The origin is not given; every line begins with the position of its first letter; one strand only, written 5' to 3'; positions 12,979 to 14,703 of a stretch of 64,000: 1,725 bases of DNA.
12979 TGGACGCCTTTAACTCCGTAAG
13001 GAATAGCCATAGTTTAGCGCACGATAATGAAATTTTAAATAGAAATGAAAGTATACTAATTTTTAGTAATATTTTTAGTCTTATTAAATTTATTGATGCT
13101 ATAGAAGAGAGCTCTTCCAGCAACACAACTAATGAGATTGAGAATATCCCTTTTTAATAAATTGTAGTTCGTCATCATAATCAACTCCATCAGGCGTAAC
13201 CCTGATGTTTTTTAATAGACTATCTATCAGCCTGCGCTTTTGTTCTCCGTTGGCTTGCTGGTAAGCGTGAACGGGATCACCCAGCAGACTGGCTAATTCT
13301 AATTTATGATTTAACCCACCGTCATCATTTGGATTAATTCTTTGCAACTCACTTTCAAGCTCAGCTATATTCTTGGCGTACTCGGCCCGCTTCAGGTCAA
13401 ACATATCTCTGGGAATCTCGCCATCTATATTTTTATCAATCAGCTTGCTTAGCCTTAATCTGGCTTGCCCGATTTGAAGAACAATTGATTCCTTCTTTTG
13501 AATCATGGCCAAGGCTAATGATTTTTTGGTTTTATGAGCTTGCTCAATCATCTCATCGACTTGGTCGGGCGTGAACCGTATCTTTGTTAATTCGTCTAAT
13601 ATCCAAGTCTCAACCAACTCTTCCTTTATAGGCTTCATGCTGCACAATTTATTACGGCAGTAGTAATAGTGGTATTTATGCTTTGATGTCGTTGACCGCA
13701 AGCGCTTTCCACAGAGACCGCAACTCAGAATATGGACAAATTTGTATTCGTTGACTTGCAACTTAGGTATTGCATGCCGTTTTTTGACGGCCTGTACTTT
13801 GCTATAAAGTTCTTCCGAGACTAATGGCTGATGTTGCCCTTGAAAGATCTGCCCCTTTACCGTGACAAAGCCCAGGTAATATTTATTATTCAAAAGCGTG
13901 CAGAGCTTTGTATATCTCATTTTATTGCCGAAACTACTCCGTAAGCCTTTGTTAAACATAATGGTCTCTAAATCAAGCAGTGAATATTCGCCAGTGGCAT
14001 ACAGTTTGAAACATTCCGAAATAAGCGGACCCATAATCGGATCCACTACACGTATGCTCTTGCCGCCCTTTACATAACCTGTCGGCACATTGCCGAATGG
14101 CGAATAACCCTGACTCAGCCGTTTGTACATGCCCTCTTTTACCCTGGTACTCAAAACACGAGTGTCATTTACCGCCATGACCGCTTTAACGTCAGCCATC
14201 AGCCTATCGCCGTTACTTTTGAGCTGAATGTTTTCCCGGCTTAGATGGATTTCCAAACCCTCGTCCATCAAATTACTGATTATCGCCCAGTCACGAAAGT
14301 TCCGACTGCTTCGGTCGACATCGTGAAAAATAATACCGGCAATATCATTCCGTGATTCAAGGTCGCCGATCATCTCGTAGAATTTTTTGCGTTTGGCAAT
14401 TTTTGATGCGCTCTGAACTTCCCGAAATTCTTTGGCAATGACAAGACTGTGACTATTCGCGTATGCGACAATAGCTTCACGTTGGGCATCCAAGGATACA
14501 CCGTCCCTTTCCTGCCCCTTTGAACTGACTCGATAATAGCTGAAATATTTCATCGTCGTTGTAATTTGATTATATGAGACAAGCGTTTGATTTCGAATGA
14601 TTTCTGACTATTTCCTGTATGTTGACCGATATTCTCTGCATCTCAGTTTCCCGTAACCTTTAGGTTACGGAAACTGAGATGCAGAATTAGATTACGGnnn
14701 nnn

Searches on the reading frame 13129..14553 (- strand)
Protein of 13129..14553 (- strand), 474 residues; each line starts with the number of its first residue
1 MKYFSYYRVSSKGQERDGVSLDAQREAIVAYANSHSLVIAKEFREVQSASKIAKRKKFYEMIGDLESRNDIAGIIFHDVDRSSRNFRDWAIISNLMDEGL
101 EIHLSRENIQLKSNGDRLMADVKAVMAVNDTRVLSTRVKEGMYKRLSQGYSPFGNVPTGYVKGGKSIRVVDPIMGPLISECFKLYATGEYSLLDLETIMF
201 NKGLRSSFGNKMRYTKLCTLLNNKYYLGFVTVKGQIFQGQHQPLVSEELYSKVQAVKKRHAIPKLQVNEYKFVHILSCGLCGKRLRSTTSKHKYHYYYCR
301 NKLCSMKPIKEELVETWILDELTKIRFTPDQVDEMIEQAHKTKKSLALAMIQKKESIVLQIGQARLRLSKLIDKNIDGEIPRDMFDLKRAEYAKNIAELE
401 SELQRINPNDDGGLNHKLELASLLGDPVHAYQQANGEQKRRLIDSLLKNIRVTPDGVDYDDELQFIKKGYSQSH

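Call 6: search_protein_families(library=pfam, proteins=[window:13129-14553:-])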
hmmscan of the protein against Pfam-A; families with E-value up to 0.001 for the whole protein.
window:13129-14553:- (474 aa): 3 families
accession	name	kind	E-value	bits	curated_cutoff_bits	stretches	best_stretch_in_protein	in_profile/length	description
PF00239.26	Resolvase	-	3.3e-22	79.6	23.3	1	4-149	2-143/145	Resolvase, N terminal domain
PF13408.12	Zn_ribbon_recom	-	5e-10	40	25.3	1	275-322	5-57/58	Recombinase zinc beta ribbon domain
PF07508.19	Recombinase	-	1.2e-07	32.4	21.1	1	176-258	5-100/102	Recombinase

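Call 15: find_encoding_contigs(protein=window:13129-14553:-, flank=10000, max_places=10)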
Protein window:13129-14553:- (474 aa): 2 contigs read that carry it; 1 place shown.
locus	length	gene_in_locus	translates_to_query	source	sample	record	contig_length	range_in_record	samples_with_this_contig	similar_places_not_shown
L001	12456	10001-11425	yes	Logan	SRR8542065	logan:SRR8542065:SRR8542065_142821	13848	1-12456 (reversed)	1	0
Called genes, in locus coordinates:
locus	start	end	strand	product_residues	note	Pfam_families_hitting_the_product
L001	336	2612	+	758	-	-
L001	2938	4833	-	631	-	PF00580:UvrD-helicase, PF13245:AAA_19, PF01443:Viral_helicase1 (faint), PF13538:UvrD_C_2 (faint), PF13361:UvrD_C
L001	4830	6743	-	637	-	PF02463:SMC_N (weak), PF11398:DUF2813, PF13175:AAA_15, PF13476:AAA_23, PF13304:AAA_21, PF11398:DUF2813, PF20469:OLD-like_TOPRIM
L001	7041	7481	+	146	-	-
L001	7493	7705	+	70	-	-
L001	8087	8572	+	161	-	-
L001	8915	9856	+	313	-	PF13481:AAA_25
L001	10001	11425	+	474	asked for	PF00239:Resolvase, PF07508:Recombinase (weak), PF13408:Zn_ribbon_recom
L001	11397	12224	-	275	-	PF14355:Abi_C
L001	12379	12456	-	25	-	?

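Call 22: find_related_loci(query=window:13129-14553:-, collection=genome_contigs, flank=6000)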
Query window:13129-14553:- (474 aa) in genome_contigs; peptide patterns used: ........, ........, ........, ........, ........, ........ (x = any residue, [..] = any of these).
70 stretches matched a pattern; 1 encode a relative of the query (tblastn E <= 1e-3); 1 distinct loci.
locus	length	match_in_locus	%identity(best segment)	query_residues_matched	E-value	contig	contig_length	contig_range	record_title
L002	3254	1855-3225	63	3-459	0e+0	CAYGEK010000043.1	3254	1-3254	MAG TPA_asm: uncultured Candidatus Saccharibacteria bacterium isolate ERP113451_co3_265 genome assembly, contig: NODE_35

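Call 23: find_related_loci(query=window:13129-14553:-, collection=viral_contigs, flank=6000)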
Query window:13129-14553:- (474 aa) in viral_contigs; peptide patterns used: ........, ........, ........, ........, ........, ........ (x = any residue, [..] = any of these).
11 stretches matched a pattern, but none encodes a relative of the query by tblastn (E <= 1e-3).

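Call 28: find_homologous_proteins(query=window:13129-14553:-, max_evalue=1e-30)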
Query window:13129-14553:- (474 aa): 35 proteins with E <= 1e-30 among 8000 candidates.
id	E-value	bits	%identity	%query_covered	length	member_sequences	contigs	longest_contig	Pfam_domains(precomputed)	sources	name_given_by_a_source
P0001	0.0e+0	1062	100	100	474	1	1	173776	PF07508.20,PF00239.27,PF13408.13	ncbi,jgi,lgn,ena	ncbi:MAG: recombinase family protein [Patescibacteria group bacterium]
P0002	1.1e-186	639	63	96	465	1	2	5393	PF07508.20,PF00239.27,PF13408.13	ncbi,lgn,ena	-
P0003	6.2e-127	442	44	98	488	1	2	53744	PF07508.20,PF00239.27,PF13408.13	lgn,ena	-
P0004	1.2e-126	441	47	98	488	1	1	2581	PF07508.20,PF00239.27,PF13408.13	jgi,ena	-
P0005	5.9e-126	439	48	98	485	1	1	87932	PF07508.20,PF00239.27,PF13408.13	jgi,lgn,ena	-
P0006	1.7e-124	434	46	98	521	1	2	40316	PF07508.20,PF00239.27,PF13408.13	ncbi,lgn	-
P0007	5.9e-124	433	44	98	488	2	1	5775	PF07508.20,PF00239.27,PF13408.13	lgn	-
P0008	1.1e-121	425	43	98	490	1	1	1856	PF07508.20,PF00239.27,PF13408.13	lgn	-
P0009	2.0e-120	421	43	98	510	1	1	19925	PF07508.20,PF00239.27,PF13408.13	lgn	-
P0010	9.2e-120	419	43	98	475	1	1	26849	PF07508.20,PF00239.27,PF13408.13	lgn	-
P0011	9.2e-120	419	42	98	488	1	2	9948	PF07508.20,PF00239.27,PF13408.13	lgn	-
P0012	1.2e-118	415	43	98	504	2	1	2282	PF07508.20,PF00239.27,PF13408.13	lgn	-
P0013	2.4e-118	414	43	98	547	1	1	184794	PF07508.20,PF00239.27,PF13408.13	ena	-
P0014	2.7e-118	414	44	98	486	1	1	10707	PF07508.20,PF00239.27,PF13408.13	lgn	-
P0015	2.7e-118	414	43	98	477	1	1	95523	PF07508.20,PF00239.27,PF13408.13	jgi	jgi:site-specific DNA recombinase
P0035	6.7e-32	129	29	93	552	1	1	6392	PF07508.20,PF00239.27,PF13408.13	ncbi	-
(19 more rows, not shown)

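Call 31: find_encoding_contigs(protein=P0003, flank=8000, max_places=2)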
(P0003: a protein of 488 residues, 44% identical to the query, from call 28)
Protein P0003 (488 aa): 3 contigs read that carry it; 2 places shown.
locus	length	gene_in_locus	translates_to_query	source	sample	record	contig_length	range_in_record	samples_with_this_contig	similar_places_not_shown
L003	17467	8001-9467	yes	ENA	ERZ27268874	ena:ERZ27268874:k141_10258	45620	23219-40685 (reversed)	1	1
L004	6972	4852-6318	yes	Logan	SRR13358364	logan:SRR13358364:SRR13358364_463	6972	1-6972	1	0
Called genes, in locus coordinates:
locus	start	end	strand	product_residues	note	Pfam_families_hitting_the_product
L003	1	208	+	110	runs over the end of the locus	PF15731:MqsA_antitoxin (weak), PF13560:HTH_31 (weak), PF01381:HTH_3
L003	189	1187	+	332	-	-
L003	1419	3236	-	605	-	PF02463:SMC_N (faint), PF11398:DUF2813 (weak), PF13175:AAA_15, PF13304:AAA_21, PF20469:OLD-like_TOPRIM (weak)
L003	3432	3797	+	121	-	-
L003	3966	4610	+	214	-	-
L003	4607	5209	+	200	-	-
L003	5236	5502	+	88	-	-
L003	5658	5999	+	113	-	PF03226:Yippee-Mis18 (faint)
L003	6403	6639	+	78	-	-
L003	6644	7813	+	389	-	PF13481:AAA_25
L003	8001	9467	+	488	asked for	PF00239:Resolvase, PF07508:Recombinase, PF13408:Zn_ribbon_recom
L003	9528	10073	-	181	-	-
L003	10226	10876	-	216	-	PF13413:HTH_25 (weak)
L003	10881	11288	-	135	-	PF18895:T4SS_pilin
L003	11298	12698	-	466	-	PF01547:SBP_bac_1, PF13416:SBP_bac_8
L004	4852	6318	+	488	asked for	PF00239:Resolvase, PF07508:Recombinase, PF13408:Zn_ribbon_recom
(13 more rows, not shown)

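Call 32: find_encoding_contigs(protein=P0005, flank=8000, max_places=2)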
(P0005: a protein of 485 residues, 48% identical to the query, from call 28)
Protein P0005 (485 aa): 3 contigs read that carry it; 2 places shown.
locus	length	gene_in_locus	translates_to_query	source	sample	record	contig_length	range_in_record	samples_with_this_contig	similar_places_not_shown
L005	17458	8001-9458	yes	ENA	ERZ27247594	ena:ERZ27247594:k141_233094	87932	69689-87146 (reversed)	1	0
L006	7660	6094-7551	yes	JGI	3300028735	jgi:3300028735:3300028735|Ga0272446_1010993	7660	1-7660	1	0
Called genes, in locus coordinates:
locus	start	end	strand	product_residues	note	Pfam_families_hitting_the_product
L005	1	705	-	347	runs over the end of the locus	PF00437:T2SSE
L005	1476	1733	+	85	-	PF04193:PQ-loop (weak)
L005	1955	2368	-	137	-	-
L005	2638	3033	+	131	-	-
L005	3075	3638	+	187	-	PF01661:Macro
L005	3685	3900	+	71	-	-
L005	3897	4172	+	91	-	-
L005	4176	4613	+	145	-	-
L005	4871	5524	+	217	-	-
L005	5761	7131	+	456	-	-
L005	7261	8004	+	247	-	PF00239:Resolvase, PF07508:Recombinase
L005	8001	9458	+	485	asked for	PF00239:Resolvase, PF07508:Recombinase, PF13408:Zn_ribbon_recom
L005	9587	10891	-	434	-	PF11258:DUF3048, PF17479:DUF3048_C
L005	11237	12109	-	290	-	PF02899:Phage_int_SAM_1, PF13102:Phage_int_SAM_5, PF13495:Phage_int_SAM_4 (weak), PF00589:Phage_integrase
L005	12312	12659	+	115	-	PF00312:Ribosomal_S15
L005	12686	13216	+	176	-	PF01936:NYN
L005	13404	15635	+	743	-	PF01138:RNase_PH, PF03725:RNase_PH_C, PF01138:RNase_PH, PF00013:KH_1, PF00575:S1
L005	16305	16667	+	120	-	PF01258:zf-dskA_traR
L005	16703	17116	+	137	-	PF01252:Peptidase_A8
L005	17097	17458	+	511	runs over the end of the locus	PF13541:ChlI, PF00493:MCM (faint), PF00158:Sigma54_activat (faint), PF01078:Mg_chelatase, PF00004:AAA (faint), PF07728:AAA_5 (faint), PF13335:Mg_chelatase_C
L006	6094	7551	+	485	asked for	PF00239:Resolvase, PF07508:Recombinase, PF13408:Zn_ribbon_recom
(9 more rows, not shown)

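Call 33: find_encoding_contigs(protein=P0006, flank=8000, max_places=2)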
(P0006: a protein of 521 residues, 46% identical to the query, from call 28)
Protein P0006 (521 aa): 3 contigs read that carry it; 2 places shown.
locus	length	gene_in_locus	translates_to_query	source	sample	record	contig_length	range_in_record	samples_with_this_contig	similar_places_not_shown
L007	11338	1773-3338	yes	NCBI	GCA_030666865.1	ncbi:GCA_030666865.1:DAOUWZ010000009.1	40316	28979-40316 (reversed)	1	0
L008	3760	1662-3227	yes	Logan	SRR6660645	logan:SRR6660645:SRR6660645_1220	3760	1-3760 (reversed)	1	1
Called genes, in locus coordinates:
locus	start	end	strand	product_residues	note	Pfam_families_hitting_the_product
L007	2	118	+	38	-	?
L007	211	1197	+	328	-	-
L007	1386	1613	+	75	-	-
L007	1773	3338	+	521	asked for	PF00239:Resolvase, PF07508:Recombinase, PF13408:Zn_ribbon_recom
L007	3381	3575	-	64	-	PF01541:GIY-YIG (weak)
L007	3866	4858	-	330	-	PF13102:Phage_int_SAM_5 (weak), PF02899:Phage_int_SAM_1, PF13495:Phage_int_SAM_4, PF00589:Phage_integrase, PF22823:MrpR_C_cat (weak)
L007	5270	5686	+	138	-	-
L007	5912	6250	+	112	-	PF00312:Ribosomal_S15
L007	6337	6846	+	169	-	PF01936:NYN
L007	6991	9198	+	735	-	PF01138:RNase_PH, PF03725:RNase_PH_C, PF01138:RNase_PH, PF00013:KH_1, PF00575:S1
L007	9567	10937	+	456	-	-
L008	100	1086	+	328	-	-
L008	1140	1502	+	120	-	-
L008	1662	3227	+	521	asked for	PF00239:Resolvase, PF07508:Recombinase, PF13408:Zn_ribbon_recom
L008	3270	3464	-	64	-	PF01541:GIY-YIG (weak)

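Call 42: find_related_loci(query=A2, collection=metagenome_contigs, flank=4000)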
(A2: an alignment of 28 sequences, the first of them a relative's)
Query A2 (474 aa) in metagenome_contigs; peptide patterns used: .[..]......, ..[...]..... (x = any residue, [..] = any of these).
162 stretches matched a pattern; 16 encode a relative of the query (tblastn E <= 1e-3); 16 distinct loci.
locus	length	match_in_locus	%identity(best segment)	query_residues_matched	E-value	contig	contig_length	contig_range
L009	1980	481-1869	47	2-465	2e-145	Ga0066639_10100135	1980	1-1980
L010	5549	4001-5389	48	2-465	2e-129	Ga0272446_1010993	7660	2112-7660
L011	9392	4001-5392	43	2-466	1e-126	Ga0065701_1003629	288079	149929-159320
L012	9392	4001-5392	43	2-466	1e-126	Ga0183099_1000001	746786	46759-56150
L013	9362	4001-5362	43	3-457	1e-123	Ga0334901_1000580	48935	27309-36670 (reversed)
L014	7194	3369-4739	44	1-457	6e-122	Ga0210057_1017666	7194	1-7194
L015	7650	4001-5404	41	2-466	1e-121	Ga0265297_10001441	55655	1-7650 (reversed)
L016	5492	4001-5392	41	2-466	3e-111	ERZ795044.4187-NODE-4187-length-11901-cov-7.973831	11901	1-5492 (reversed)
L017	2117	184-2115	45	2-382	4e-117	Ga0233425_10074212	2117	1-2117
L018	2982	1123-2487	37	2-459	3e-99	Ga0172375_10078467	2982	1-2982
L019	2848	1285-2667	34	3-456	1e-78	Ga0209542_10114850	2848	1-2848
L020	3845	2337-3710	33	2-450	6e-77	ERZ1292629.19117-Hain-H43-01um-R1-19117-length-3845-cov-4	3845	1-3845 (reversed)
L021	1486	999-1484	50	2-164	9e-41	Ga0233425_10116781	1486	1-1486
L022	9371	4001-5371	44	2-465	8e-123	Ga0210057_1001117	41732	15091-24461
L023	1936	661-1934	43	2-247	2e-23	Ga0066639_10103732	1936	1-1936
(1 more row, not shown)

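Call 43: find_related_loci(query=A2, collection=viral_contigs, flank=4000)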
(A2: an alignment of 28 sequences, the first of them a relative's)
Query A2 (474 aa) in viral_contigs; peptide patterns used: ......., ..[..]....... (x = any residue, [..] = any of these).
26 stretches matched a pattern, but none encodes a relative of the query by tblastn (E <= 1e-3).

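Call 52: search_protein_families(library=phrogs, proteins=[window:13129-14553:-, L011:1885-3024:+, L011:3179-3922:+, L005:5761-7131:+, L007:211-1197:+], max_evalue=0.001)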
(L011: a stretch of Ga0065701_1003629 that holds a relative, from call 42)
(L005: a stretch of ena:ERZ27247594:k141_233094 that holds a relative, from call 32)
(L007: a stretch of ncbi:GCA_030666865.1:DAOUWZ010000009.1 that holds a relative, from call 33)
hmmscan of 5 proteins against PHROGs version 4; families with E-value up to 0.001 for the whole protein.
window:13129-14553:- (474 aa): 2 families
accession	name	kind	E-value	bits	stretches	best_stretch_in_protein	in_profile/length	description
phrog_95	-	integration and excision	3.6e-76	258.1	1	1-459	88-562/651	integrase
phrog_125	-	DNA, RNA and nucleotide metabolism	5.5e-20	73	1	1-151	20-156/254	DNA invertase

L011:1885-3024:+ (379 aa): 10 families
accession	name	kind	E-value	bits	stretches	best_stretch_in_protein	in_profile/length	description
phrog_3123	-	unknown function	2e-30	106.9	1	31-270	270-543/583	-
phrog_906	-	DNA, RNA and nucleotide metabolism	2.3e-26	93.8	1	43-318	478-749/872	DNA polymerase/primase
phrog_1284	-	unknown function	3.2e-26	93.4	1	79-332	22-284/306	-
phrog_2850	-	unknown function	8.9e-20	72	1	51-278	119-348/465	-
phrog_2597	-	DNA, RNA and nucleotide metabolism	8.8e-17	61.9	1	83-364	358-640/747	DNA primase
phrog_6357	-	unknown function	7.5e-12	46.2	1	80-340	19-265/321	-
phrog_239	-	DNA, RNA and nucleotide metabolism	1.6e-09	38.2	1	159-286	439-584/801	DNA primase/helicase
phrog_6012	-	DNA, RNA and nucleotide metabolism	5.3e-09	36.8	1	80-246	134-306/447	DNA helicase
phrog_25693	-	unknown function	1.4e-08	34.8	1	81-256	39-231/405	-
phrog_97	-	other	1.9e-06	28.3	1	89-228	70-205/506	UvsX-like recombinase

L011:3179-3922:+ (247 aa): 3 families
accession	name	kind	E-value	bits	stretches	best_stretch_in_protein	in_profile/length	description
phrog_95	-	integration and excision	2.2e-63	215.9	1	1-235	86-321/651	integrase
phrog_125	-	DNA, RNA and nucleotide metabolism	3.1e-32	113.1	1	1-228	18-207/254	DNA invertase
phrog_6620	-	integration and excision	9.6e-08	32.8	1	3-97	56-143/201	transposase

L005:5761-7131:+ (456 aa): 0 families

L007:211-1197:+ (328 aa): 0 families

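Call 95: search_protein_families(library=pfam, proteins=[L005:5761-7131:+, L022:2394-3839:+, L015:1603-2991:+], max_evalue=0.1)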
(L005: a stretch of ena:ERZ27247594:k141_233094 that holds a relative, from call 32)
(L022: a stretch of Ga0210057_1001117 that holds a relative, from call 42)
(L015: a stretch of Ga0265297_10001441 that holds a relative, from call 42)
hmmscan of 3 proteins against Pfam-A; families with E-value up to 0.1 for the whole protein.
L005:5761-7131:+ (456 aa): 4 families
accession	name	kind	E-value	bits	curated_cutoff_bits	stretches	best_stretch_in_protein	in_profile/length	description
PF13304.12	AAA_21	-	0.022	15.3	27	0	129-159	4-32/304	AAA domain, putative AbiEii toxin, Type IV TA system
PF18470.6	Cas9_a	-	0.078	13.1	26.9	0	4-54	132-180/221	Cas9 alpha-helical lobe domain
PF13401.12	AAA_22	-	0.079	13.7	27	0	129-146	10-27/130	AAA domain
PF13191.12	AAA_16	-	0.08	13.9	32.6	0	125-158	25-60/167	AAA ATPase domain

L022:2394-3839:+ (481 aa): 0 families

L015:1603-2991:+ (462 aa): 0 families

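Call 96: search_solved_structures(query=A8, max_evalue=1)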
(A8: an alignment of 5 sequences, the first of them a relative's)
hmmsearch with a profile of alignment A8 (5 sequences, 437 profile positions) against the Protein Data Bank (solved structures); distinct sequences matched with E-value up to 1: 8.
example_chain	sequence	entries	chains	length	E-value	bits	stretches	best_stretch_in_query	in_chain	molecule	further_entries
1j2q_H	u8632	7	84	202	0.098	14.7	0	107-179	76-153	Proteasome beta subunit | Proteasome subunit beta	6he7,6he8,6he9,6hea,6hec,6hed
6he5_1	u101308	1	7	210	0.1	14.7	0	107-179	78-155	Proteasome subunit beta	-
7wi7_B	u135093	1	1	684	0.4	12.7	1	127-162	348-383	DNA helicase MCM9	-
1vkc_A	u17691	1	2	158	0.41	12.7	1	49-92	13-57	putative acetyl transferase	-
7wi7_A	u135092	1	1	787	0.45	12.6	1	125-162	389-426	DNA helicase MCM8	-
8s91_A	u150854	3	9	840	0.49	12.4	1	125-162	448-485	DNA helicase MCM8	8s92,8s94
6oje_A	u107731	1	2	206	0.63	12.1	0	122-147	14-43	Leucine-rich repeat serine/threonine-protein kinase 2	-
8s91_D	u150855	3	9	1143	0.74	11.8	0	127-162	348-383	DNA helicase MCM9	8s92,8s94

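Call 97: search_protein_families(library=phrogs, alignment_id=A8, max_evalue=0.01)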
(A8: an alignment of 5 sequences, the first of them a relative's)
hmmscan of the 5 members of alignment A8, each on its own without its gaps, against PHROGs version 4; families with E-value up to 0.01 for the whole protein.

A. member 1, L005:5761-7131:+ (456 aa): 1 family
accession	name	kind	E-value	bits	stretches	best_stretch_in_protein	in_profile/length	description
phrog_21086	-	unknown function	0.0035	17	1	126-184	246-305/617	-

B. families by the number of members that match (of 5 scanned): 1 family
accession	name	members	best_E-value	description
phrog_21086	-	1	0.0035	-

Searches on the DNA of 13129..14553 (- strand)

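Call 88: search_rna_families(sources=[L003, L005, L007, L011, L013, L014, L015, L016, L022, L033, L035, L039, L002, L020], threshold=gathering)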
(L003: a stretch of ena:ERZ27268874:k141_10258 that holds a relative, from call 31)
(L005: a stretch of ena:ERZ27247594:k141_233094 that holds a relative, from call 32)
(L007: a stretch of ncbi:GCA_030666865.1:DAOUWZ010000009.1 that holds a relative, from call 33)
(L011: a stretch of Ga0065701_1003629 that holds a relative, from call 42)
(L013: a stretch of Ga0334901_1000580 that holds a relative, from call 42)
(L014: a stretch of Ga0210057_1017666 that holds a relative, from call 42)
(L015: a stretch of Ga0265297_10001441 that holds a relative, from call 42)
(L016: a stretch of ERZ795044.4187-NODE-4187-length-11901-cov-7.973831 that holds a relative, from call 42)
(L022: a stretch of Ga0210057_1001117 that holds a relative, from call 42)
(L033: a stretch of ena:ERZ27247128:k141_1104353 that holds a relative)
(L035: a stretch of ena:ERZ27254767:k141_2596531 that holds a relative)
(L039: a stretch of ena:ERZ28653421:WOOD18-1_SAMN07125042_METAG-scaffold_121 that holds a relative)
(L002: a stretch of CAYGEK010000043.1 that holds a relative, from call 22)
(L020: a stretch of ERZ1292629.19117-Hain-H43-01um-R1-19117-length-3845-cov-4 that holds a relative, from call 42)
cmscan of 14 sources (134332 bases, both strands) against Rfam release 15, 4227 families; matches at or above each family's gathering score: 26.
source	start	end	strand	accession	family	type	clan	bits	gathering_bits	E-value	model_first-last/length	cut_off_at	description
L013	6095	6166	-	RF00005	tRNA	Gene; tRNA;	CL00001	73.7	29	6.5e-14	1-71/71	no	tRNA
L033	2275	2398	+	RF03000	LOOT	Gene; sRNA;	-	72.2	46.4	2.6e-11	1-121/121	no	LOOT RNA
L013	7320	7393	+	RF00005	tRNA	Gene; tRNA;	CL00001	72.1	29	1.8e-13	1-71/71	no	tRNA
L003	10093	10164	-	RF00005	tRNA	Gene; tRNA;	CL00001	71.9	29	2e-13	1-71/71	no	tRNA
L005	9462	9532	-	RF00005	tRNA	Gene; tRNA;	CL00001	71.3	29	3e-13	1-71/71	no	tRNA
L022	6048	6121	-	RF00005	tRNA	Gene; tRNA;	CL00001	71.1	29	3.2e-13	1-71/71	no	tRNA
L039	7723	7794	-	RF00005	tRNA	Gene; tRNA;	CL00001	70.5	29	4.7e-13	1-71/71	no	tRNA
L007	3301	3372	-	RF00005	tRNA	Gene; tRNA;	CL00001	69.6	29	8.3e-13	1-71/71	no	tRNA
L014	6925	6996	-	RF00005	tRNA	Gene; tRNA;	CL00001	68.6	29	1.6e-12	1-71/71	no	tRNA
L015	5547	5618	-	RF00005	tRNA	Gene; tRNA;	CL00001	68.2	29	2.1e-12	1-71/71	no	tRNA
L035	8327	8400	+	RF00005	tRNA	Gene; tRNA;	CL00001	67.3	29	3.7e-12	1-71/71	no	tRNA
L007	3221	3292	-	RF00005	tRNA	Gene; tRNA;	CL00001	66.4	29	6.5e-12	1-71/71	no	tRNA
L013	5440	5511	-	RF00005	tRNA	Gene; tRNA;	CL00001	66.1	29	7.6e-12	1-71/71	no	tRNA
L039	4022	4145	-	RF03000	LOOT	Gene; sRNA;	-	66.1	46.4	7e-10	1-121/121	no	LOOT RNA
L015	5455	5525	-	RF00005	tRNA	Gene; tRNA;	CL00001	65.8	29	9.6e-12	1-71/71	no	tRNA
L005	11065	11136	-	RF00005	tRNA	Gene; tRNA;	CL00001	65.5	29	1.2e-11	1-71/71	no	tRNA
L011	5713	5784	-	RF00005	tRNA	Gene; tRNA;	CL00001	65.4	29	1.2e-11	1-71/71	no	tRNA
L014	6848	6919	-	RF00005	tRNA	Gene; tRNA;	CL00001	65.2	29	1.3e-11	1-71/71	no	tRNA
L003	9449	9519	-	RF00005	tRNA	Gene; tRNA;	CL00001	63.8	29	3.3e-11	1-71/71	no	tRNA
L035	7760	7831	-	RF00005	tRNA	Gene; tRNA;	CL00001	62.2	29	8.9e-11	1-71/71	no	tRNA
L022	5443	5514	-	RF00005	tRNA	Gene; tRNA;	CL00001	62.1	29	9.6e-11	1-71/71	no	tRNA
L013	7401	7472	+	RF00005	tRNA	Gene; tRNA;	CL00001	60.8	29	2.2e-10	1-71/71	no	tRNA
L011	5443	5513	-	RF00005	tRNA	Gene; tRNA;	CL00001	58.1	29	1.3e-09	1-71/71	no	tRNA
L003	3306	3407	+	RF03000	LOOT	Gene; sRNA;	-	49.8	46.4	4.6e-06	1-121/121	no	LOOT RNA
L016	5443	5492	-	RF00005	tRNA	Gene; tRNA;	CL00001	35.4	29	0.0022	22-71/71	5'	tRNA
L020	3791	3845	-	RF00005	tRNA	Gene; tRNA;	CL00001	33.9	29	0.0056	18-71/71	5'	tRNA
